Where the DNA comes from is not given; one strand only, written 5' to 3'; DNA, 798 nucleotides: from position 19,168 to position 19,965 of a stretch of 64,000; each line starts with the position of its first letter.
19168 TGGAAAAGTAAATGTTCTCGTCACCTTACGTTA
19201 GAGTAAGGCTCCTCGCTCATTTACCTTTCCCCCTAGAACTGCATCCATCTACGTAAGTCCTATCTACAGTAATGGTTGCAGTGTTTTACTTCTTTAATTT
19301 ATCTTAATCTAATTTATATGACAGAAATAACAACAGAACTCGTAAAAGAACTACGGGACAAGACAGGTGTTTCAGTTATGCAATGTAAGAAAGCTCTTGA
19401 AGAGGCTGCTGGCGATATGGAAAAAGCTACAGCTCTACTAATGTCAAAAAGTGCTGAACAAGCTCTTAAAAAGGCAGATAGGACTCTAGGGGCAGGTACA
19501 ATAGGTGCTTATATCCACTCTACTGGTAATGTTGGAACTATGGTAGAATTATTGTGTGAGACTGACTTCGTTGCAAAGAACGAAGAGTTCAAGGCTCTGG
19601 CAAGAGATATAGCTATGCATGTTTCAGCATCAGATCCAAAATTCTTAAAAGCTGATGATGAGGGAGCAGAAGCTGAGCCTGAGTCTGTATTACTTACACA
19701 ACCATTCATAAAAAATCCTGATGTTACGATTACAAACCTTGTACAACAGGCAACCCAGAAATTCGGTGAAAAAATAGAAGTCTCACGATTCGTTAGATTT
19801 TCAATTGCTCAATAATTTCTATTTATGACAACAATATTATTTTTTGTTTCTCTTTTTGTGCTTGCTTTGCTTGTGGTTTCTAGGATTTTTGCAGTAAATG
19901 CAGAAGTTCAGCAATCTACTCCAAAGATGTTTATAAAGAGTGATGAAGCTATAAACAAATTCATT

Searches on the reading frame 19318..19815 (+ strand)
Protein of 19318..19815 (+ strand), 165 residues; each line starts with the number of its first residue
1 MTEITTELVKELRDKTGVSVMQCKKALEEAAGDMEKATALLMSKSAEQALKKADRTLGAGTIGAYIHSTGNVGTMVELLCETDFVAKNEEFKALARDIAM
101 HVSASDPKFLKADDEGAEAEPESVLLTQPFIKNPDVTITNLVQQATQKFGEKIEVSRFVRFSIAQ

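Call 11: search_protein_families(library=pfam, proteins=[window:19318-19815:+], max_evalue=0.01)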
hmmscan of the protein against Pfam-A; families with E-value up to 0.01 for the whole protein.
window:19318-19815:+ (165 aa): 3 families
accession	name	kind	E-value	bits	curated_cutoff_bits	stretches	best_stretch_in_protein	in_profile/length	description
PF00889.24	EF_TS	-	1.9e-17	64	27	2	6-114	24-126/204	Elongation factor TS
PF25025.1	EF-Ts_N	-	3.5e-07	30.5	33.2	1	6-44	14-53/60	Elongation factor Ts, mitochondrial, N-terminal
PF22566.2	UBA_8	-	0.0054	16.9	26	1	6-41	4-39/46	UBA-like domain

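Call 38: find_related_loci(query=window:19318-19815:+, collection=metagenome_contigs, flank=4000)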
Query window:19318-19815:+ (165 aa) in metagenome_contigs; peptide patterns used: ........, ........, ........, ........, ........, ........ (x = any residue, [..] = any of these).
600 stretches matched a pattern (row limit reached: there are more); 585 encode a relative of the query (tblastn E <= 1e-3); the best 80 are kept; 80 distinct loci.
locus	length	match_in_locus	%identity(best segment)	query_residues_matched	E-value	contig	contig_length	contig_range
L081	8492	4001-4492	76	1-164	3e-82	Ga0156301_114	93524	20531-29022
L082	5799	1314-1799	72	4-165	2e-79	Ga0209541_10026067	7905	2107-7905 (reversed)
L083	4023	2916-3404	71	3-165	2e-77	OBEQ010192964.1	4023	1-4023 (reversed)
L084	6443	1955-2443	71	3-165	3e-77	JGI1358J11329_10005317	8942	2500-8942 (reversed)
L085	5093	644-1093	70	4-165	3e-74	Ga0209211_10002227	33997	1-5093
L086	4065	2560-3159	59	1-165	5e-72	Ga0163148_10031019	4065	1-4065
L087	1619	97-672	59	3-163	6e-73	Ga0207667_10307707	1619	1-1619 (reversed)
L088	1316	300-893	56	1-163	7e-70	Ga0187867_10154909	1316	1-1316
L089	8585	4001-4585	56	2-165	3e-65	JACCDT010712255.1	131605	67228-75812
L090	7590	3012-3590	57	4-165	2e-65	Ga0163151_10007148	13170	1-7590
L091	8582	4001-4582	56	1-163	3e-64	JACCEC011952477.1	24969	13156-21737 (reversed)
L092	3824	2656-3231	56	4-163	3e-64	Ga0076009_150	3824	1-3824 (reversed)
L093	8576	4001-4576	56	4-163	3e-64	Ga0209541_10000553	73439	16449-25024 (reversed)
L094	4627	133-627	62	1-162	1e-63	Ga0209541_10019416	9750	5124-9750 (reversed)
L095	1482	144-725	55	3-163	5e-66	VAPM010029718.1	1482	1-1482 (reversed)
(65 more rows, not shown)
